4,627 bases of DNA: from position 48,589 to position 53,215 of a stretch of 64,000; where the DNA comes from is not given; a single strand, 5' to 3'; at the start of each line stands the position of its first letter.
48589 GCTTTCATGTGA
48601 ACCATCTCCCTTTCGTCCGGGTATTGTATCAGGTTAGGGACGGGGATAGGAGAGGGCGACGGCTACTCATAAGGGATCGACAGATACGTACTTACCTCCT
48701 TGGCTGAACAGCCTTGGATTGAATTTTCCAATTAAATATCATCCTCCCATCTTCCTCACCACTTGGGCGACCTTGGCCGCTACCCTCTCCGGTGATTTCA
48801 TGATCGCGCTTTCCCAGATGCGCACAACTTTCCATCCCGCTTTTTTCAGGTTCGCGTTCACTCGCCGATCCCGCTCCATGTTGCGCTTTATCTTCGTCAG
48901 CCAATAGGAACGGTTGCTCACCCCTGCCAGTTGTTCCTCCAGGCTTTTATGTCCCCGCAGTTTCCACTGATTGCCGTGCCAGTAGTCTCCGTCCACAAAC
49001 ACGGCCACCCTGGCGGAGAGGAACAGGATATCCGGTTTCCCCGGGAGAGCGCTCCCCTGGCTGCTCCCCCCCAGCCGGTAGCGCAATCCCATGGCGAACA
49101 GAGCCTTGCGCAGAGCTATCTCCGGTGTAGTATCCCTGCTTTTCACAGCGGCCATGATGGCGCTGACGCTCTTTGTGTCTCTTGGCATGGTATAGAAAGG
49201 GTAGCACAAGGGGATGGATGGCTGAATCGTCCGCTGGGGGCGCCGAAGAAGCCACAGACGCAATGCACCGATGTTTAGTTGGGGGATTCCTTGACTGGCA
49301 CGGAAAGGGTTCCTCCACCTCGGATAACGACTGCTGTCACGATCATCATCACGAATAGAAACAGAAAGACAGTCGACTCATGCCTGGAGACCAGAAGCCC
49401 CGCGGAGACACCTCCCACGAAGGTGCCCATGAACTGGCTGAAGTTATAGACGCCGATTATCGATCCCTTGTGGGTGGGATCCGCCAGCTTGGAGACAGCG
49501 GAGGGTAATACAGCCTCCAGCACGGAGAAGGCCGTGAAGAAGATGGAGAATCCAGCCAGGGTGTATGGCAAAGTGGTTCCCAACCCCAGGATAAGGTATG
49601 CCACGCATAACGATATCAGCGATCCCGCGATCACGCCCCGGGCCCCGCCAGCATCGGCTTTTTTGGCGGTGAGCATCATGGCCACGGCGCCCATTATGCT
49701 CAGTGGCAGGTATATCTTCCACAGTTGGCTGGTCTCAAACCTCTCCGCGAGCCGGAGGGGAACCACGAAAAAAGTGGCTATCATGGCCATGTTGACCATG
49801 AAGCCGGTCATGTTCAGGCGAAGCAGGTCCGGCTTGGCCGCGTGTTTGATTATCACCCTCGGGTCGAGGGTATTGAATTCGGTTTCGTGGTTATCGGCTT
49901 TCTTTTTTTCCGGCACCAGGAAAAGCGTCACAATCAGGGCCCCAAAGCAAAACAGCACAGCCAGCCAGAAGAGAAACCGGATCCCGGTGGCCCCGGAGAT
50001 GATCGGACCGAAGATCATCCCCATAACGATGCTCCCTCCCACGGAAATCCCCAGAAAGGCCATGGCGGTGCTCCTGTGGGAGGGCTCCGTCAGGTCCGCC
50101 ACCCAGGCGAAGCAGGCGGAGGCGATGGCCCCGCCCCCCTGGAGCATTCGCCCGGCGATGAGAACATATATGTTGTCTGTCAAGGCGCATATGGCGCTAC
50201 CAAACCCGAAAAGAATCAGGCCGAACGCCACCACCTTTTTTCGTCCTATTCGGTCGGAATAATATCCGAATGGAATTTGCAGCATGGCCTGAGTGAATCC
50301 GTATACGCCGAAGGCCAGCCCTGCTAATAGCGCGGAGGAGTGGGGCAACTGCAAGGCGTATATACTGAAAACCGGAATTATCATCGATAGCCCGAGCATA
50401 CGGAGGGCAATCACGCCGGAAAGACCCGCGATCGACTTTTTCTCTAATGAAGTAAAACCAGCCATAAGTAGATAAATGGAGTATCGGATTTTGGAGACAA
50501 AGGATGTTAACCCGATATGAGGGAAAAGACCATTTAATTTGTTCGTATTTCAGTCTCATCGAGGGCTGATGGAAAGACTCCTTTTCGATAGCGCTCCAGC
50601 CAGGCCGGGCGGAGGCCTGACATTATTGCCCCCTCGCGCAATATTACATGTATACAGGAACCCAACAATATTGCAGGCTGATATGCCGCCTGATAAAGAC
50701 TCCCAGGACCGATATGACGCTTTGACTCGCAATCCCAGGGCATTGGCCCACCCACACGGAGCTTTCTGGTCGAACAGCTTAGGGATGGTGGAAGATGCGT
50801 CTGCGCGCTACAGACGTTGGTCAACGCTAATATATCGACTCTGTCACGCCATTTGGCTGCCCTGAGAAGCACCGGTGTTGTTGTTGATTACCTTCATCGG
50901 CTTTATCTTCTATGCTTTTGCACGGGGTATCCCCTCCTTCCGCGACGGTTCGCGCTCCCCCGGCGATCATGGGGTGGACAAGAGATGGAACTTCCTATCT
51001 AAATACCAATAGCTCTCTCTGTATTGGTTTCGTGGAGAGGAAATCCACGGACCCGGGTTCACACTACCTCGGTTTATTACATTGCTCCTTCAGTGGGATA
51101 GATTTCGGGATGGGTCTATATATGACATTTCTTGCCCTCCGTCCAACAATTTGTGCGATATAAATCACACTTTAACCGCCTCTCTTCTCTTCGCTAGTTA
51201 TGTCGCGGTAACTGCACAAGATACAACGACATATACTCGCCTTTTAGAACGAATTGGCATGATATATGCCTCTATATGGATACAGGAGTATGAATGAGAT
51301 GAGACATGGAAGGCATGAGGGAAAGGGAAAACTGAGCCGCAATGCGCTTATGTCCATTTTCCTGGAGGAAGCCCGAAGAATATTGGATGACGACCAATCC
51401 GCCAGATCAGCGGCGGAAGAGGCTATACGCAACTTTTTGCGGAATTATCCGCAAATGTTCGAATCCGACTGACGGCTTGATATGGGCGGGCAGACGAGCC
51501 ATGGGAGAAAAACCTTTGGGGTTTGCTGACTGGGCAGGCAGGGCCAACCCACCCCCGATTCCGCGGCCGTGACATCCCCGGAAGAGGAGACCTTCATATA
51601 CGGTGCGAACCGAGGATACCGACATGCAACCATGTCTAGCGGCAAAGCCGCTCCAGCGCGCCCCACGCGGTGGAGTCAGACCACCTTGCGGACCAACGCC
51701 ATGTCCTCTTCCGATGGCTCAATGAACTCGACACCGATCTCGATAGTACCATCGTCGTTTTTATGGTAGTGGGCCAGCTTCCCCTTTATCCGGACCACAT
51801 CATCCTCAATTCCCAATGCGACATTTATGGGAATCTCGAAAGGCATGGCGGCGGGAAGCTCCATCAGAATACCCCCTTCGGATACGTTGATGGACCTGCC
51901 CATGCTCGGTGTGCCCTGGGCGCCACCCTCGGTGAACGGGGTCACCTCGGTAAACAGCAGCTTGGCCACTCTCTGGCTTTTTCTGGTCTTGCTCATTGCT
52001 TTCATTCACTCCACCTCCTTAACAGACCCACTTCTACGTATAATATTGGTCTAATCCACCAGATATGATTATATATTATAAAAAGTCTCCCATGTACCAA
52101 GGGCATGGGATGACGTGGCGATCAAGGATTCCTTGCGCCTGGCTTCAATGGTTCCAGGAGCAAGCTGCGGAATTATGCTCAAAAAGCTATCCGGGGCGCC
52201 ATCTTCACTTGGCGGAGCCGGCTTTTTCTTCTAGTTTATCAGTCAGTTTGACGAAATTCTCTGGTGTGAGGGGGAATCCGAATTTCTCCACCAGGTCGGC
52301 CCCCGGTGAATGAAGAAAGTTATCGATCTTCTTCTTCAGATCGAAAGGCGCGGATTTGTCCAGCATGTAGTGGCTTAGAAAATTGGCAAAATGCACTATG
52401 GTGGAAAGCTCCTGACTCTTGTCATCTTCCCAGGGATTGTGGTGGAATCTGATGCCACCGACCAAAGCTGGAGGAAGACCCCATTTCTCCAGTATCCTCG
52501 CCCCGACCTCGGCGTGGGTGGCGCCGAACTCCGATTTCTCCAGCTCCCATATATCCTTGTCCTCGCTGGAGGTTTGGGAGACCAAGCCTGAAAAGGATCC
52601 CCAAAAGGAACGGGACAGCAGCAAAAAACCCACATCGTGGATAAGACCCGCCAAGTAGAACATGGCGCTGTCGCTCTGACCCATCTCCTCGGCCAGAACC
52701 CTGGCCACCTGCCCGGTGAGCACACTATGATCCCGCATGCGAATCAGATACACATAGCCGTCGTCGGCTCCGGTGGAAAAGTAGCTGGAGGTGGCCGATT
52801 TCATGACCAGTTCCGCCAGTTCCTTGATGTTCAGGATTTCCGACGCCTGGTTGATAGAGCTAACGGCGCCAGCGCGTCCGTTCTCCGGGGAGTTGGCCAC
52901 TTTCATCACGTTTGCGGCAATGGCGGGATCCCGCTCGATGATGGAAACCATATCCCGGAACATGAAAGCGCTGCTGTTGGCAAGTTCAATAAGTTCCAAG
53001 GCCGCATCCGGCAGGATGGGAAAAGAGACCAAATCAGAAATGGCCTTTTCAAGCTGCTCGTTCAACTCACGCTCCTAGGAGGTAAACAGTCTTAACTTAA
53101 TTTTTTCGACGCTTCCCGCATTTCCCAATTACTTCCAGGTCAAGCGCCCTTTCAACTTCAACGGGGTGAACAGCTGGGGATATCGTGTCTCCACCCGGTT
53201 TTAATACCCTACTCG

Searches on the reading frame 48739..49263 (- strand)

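Call 96: search_protein_families(library=pfam, proteins=[window:48739-49263:-], max_evalue=0.1)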
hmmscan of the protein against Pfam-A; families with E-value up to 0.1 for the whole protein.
window:48739-49263:- (174 aa): 3 families
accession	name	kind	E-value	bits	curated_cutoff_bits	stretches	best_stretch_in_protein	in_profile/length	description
PF03852.21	Vsr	-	5.2e-22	77.9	27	1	32-101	8-73/74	DNA mismatch endonuclease Vsr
PF18741.7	MTES_1575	-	9.4e-08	32.5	38.2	1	112-167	39-94/96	REase_MTES_1575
PF04480.18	DUF559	-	0.00034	20.9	20.6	1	128-169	67-108/109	Protein of unknown function (DUF559)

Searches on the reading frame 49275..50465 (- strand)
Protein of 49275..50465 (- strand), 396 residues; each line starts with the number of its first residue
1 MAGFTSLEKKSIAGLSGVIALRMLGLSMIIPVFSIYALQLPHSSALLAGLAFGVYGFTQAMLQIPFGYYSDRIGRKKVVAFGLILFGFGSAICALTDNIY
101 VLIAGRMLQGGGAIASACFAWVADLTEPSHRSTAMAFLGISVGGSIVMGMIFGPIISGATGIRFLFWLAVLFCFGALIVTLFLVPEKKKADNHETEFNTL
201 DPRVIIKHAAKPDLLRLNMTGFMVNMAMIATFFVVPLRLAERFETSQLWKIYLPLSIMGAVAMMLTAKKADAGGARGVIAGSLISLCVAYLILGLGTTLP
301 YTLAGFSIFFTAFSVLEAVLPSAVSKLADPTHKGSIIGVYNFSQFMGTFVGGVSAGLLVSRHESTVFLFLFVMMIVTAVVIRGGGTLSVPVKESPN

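Call 16: search_protein_families(library=ncbifam, proteins=[window:49275-50465:-], max_evalue=0.00001)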
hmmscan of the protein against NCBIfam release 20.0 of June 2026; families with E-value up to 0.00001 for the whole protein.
window:49275-50465:- (396 aa): 48 families (the best 25 are shown)
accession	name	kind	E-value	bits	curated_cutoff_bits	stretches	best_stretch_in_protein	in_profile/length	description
TIGR00880.1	2_A_01_02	superfamily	1.7e-21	76.8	131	1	50-186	2-140/141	multidrug resistance protein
NF053757.1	BclibactTpBcbE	equivalog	4.7e-20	71.9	600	1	10-380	2-384/394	bacillibactin exporter BcbE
NF012174.0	tet_MFS_A_B_C_D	equivalog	2.4e-17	62.9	475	1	17-359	9-356/382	Tet(A)/Tet(B)/Tet(C) family tetracycline efflux MFS transporter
TIGR00711.1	efflux_EmrB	subfamily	2.9e-17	62.6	230.2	1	57-200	48-191/485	DHA2 family efflux MFS transporter permease subunit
NF052222.1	UridTportUriT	equivalog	1.6e-13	50.5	600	1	12-224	13-222/463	uridine transporter UriT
NF045486.1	tet_MFS_30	exception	2.1e-13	50.3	730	1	15-355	8-353/392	tetracycline efflux MFS transporter Tet(30)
NF040856.1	FexB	exception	9.5e-13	47.7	950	1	11-193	17-198/469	chloramphenicol/florfenicol efflux MFS transporter FexB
TIGR00895.1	2A0115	subfamily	2.9e-12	46.2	418.55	1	64-188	70-196/398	aromatic acid/H+ symport family MFS transporter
NF012169.0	qepA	equivalog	5.6e-12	45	1075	1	18-185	32-194/511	fluoroquinolone efflux MFS transporter QepA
NF012190.1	tet_MFS_B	exception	9.9e-12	44.5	850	1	20-197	13-193/400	tetracycline efflux MFS transporter Tet(B)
NF012177.1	tet_MFS_42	exception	2.2e-11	43.7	850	1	20-237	7-228/411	tetracycline efflux MFS transporter Tet(42)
NF053813.1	MFS_TcaB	equivalog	3.2e-11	42.6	475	1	48-198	43-196/396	putative multidrug effflux MFS transporter TcaB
NF012193.0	tet_MFS_A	exception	8.3e-11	41.5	840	1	17-297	11-297/394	tetracycline efflux MFS transporter Tet(A)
NF041228.1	BagJ_FevB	exception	1.3e-10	40.9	800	0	219-373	274-431/452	bagremycin/ferroverdin transporter BagJ/FevB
NF012187.0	tet_MFS_E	exception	1.5e-10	40.8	820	1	18-196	11-191/405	tetracycline efflux MFS transporter Tet(E)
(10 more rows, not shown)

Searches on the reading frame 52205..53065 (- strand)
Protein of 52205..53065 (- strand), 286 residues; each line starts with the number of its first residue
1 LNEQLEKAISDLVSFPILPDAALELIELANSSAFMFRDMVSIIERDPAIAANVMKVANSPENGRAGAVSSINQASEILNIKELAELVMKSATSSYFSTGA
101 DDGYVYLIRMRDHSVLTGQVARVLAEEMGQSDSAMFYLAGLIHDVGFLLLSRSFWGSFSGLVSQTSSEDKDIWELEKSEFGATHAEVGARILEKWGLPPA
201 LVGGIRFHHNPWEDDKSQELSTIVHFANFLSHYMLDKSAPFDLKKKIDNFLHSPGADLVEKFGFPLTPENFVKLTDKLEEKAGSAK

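Call 16: search_protein_families(library=ncbifam, proteins=[window:52205-53065:-], max_evalue=0.00001)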
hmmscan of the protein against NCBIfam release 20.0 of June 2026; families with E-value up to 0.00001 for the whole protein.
window:52205-53065:- (286 aa): 1 family
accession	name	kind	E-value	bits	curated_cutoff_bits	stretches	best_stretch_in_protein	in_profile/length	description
TIGR00277.1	HDIG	domain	2.6e-08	33.6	27.6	1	111-210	6-83/84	HDIG domain-containing metalloprotein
